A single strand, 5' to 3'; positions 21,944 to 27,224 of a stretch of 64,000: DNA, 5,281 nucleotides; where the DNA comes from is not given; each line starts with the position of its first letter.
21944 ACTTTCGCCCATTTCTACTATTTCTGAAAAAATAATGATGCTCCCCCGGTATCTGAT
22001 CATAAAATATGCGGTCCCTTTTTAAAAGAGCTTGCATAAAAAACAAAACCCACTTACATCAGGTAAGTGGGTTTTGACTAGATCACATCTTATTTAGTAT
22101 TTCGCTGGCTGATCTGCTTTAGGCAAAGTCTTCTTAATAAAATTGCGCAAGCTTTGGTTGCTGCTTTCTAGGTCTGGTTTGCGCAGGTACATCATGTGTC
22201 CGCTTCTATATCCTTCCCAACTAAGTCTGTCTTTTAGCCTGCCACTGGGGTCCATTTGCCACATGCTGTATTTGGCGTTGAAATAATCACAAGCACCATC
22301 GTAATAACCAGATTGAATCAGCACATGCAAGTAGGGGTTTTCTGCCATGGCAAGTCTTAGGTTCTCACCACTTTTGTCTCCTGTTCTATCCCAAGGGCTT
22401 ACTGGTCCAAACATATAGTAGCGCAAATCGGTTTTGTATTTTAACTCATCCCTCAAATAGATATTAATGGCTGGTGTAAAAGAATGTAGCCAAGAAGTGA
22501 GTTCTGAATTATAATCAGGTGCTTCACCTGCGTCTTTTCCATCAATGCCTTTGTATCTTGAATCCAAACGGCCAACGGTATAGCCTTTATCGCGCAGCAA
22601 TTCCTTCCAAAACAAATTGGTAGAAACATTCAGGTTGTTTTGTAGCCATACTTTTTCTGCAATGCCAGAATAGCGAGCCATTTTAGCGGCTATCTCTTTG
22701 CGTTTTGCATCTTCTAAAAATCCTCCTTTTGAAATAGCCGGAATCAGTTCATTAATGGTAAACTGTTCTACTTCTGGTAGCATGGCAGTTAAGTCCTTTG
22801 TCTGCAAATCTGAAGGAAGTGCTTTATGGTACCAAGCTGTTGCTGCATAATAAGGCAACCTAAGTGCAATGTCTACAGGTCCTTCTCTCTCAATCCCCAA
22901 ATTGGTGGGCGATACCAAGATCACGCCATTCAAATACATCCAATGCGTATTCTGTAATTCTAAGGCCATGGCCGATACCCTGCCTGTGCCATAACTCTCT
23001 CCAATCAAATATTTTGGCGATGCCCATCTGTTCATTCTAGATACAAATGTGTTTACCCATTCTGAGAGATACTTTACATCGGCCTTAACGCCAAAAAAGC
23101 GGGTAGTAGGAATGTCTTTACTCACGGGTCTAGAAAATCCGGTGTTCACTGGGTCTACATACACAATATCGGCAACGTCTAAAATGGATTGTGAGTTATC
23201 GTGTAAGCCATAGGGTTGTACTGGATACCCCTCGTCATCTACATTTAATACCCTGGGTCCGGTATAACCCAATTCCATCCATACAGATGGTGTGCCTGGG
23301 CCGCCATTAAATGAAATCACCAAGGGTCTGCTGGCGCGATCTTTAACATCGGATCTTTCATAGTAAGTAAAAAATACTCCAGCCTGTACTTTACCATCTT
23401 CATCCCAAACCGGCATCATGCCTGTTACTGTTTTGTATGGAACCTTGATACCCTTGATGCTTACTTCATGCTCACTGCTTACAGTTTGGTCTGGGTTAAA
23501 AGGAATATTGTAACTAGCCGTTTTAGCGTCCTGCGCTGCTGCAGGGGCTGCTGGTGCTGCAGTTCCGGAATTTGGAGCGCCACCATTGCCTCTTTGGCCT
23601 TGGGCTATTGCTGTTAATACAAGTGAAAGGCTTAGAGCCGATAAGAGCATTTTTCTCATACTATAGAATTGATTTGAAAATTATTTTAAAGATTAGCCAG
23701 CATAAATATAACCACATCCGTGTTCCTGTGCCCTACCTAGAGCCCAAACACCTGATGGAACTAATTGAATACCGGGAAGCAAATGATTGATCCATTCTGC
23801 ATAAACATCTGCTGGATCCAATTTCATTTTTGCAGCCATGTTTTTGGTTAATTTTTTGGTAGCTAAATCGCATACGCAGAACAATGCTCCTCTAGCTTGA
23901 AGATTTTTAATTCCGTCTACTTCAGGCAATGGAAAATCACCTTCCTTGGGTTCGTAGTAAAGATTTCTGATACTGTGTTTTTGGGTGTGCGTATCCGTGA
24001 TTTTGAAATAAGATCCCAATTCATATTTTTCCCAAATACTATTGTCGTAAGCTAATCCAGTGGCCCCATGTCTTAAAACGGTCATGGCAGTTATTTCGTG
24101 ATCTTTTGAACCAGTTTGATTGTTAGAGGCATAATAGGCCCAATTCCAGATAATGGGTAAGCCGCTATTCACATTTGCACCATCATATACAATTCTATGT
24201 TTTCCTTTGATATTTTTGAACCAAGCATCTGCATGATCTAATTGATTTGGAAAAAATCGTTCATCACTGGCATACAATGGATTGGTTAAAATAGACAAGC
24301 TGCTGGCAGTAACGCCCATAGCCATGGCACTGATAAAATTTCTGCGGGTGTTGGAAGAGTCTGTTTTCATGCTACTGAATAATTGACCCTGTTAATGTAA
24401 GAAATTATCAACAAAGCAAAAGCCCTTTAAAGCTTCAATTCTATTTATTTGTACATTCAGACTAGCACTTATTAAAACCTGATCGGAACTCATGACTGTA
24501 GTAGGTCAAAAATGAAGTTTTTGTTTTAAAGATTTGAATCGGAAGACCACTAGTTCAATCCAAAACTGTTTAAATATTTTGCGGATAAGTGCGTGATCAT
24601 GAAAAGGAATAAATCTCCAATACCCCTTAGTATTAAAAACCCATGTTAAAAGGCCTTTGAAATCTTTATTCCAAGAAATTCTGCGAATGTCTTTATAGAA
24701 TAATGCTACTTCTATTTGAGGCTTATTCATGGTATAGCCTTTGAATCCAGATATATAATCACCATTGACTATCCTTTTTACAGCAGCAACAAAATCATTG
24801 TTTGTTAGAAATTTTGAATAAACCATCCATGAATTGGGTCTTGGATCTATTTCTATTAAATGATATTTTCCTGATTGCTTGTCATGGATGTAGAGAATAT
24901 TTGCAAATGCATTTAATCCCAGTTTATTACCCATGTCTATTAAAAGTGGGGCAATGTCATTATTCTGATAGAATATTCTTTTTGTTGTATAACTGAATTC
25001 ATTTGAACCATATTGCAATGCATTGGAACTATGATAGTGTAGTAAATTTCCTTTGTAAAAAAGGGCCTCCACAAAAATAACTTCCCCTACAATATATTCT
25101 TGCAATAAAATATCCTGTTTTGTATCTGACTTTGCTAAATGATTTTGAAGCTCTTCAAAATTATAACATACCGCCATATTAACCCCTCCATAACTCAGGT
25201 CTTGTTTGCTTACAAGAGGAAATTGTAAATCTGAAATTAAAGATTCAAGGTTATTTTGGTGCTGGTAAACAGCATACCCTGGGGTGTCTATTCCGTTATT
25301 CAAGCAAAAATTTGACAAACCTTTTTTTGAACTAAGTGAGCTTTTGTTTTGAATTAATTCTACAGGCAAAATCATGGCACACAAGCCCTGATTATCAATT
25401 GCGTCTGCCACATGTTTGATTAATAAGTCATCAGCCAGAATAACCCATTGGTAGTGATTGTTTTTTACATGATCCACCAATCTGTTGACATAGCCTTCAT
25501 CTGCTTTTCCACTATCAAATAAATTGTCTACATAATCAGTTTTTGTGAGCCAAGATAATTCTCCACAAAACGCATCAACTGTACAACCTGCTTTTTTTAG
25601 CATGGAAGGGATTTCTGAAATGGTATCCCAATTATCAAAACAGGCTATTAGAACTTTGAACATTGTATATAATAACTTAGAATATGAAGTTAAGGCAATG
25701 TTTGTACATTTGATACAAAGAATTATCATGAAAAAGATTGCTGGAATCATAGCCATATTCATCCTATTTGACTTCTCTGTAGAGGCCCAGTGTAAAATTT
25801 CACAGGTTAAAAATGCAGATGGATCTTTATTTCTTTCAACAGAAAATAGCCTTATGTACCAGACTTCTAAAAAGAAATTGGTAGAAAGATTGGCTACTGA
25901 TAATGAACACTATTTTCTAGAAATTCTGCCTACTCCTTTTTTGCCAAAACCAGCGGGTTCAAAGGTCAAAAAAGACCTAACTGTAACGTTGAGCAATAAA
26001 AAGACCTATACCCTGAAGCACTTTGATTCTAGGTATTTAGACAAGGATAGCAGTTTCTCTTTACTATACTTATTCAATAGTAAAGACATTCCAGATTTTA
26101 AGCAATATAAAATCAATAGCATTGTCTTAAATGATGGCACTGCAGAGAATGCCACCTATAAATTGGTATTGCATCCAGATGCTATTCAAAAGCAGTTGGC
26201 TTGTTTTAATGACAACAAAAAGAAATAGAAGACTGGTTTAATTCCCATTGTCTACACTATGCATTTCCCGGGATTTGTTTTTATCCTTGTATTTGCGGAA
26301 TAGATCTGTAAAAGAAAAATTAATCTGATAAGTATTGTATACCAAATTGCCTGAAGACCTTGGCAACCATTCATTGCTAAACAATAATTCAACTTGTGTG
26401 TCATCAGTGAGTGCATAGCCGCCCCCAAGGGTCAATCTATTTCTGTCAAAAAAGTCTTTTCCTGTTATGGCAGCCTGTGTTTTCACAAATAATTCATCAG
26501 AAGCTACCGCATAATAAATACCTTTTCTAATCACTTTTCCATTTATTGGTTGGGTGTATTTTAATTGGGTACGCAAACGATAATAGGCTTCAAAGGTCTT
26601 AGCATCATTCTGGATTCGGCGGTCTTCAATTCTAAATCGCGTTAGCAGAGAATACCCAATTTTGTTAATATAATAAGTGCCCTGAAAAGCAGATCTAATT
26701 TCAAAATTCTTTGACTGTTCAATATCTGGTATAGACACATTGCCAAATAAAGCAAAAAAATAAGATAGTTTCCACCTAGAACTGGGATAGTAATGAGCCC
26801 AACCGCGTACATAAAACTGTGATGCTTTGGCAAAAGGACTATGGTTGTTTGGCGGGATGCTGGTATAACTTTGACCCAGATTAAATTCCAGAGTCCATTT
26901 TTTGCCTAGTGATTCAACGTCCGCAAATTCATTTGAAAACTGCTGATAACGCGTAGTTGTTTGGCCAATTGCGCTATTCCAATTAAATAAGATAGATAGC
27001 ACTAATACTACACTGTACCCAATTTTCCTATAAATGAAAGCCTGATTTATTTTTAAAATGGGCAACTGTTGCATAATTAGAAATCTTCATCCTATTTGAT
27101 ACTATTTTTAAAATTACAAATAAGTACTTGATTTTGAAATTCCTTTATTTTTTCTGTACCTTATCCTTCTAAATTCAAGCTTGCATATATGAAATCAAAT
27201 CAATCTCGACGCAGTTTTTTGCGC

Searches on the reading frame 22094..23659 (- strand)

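Call 43: search_protein_families(library=pfam, proteins=[window:22094-23659:-], max_evalue=0.0001)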
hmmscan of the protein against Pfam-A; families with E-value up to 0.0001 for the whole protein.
window:22094-23659:- (521 aa): 1 family
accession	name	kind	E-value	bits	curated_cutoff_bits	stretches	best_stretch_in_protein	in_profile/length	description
PF00450.28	Peptidase_S10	-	1.7e-13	51.2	21.9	1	73-248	7-176/420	Serine carboxypeptidase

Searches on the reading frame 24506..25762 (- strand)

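Call 43: search_protein_families(library=pfam, proteins=[window:24506-25762:-], max_evalue=0.0001)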
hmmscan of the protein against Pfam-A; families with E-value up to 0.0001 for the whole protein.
window:24506-25762:- (418 aa): 1 family
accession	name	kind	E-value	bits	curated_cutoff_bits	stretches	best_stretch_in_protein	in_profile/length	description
PF08443.16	RimK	-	6e-06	26.4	21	1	153-224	11-82/188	RimK-like ATP-grasp domain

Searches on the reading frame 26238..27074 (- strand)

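Call 9: search_protein_families(library=pfam, proteins=[window:26238-27074:-], max_evalue=0.001)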
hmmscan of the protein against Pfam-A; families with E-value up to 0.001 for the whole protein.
window:26238-27074:- (278 aa): 1 family
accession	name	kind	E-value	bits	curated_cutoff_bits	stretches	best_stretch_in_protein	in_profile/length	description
PF10677.15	DUF2490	-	9.5e-22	78.1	29.8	1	79-243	32-183/186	Protein of unknown function (DUF2490)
